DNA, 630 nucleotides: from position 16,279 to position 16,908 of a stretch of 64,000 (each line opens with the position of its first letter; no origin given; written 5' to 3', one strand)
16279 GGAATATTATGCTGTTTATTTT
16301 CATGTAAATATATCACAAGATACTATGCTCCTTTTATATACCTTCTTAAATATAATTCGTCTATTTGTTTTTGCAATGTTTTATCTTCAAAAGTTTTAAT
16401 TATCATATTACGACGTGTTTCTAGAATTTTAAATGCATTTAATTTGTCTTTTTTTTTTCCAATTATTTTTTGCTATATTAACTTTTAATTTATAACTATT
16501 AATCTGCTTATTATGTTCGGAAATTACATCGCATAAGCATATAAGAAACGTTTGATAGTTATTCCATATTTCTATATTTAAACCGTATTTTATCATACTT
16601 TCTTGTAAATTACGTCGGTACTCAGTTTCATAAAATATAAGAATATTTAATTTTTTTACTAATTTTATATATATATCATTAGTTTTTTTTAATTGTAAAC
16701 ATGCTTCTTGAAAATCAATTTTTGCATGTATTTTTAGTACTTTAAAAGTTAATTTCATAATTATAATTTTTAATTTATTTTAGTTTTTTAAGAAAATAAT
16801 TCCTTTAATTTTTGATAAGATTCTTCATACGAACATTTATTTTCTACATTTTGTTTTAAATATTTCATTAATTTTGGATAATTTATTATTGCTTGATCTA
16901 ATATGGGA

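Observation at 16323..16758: fliJ is interrupted by a one-base frameshift in an A10 run with both halves intact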

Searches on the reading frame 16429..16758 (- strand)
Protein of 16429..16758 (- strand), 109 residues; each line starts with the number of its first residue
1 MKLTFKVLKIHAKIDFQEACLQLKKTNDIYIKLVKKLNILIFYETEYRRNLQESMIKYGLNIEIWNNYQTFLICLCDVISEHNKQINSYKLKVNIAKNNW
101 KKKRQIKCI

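Call 5: search_protein_families(library=pfam, proteins=[window:16432-16758:-], max_evalue=1)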
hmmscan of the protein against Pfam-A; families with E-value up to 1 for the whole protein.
seq(109 aa): 1 family
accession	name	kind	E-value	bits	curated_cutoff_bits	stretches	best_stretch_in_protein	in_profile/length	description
PF02050.21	FliJ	-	1.2e-09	38.8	28.4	1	19-105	3-87/123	Flagellar FliJ protein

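Call 22: find_encoding_contigs(protein=window:16429-16758:-, flank=1500, max_places=10)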
Protein window:16429-16758:- (109 aa): 2 contigs read that carry it; 1 place shown.
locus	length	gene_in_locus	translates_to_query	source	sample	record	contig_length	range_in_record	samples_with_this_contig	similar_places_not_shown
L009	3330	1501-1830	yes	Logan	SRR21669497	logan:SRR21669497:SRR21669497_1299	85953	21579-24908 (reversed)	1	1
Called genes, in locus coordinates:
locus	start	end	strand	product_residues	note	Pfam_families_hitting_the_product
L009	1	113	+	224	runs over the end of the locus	PF02108:FliH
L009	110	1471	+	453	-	PF00006:ATP-synt_ab, PF18269:T3SS_ATPase_C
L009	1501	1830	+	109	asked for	PF02050:FliJ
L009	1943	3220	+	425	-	PF02120:Flg_hook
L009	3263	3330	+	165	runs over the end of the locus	PF03748:FliL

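Call 27: find_homologous_proteins(query=window:16429-16758:-, max_evalue=0.00001)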
Query window:16429-16758:- (109 aa): 2 proteins with E <= 0.00001 among 3 candidates.
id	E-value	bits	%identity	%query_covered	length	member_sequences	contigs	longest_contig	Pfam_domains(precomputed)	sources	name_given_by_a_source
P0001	1.4e-63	229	100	100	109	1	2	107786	PF02050.23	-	-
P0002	1.7e-30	123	59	95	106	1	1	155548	PF02050.23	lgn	-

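Call 29: find_encoding_contigs(protein=P0002, flank=1500, max_places=10)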
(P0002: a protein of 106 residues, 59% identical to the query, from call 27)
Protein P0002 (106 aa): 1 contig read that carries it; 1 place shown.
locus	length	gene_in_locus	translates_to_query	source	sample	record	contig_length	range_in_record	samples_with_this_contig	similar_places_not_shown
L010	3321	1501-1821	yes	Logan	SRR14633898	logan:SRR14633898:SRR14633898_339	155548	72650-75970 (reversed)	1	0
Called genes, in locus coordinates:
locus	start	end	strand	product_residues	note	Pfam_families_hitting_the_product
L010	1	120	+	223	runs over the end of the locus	PF02108:FliH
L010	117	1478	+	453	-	PF00006:ATP-synt_ab, PF18269:T3SS_ATPase_C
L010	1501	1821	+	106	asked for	PF02050:FliJ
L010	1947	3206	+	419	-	PF02120:Flg_hook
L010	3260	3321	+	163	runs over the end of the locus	PF03748:FliL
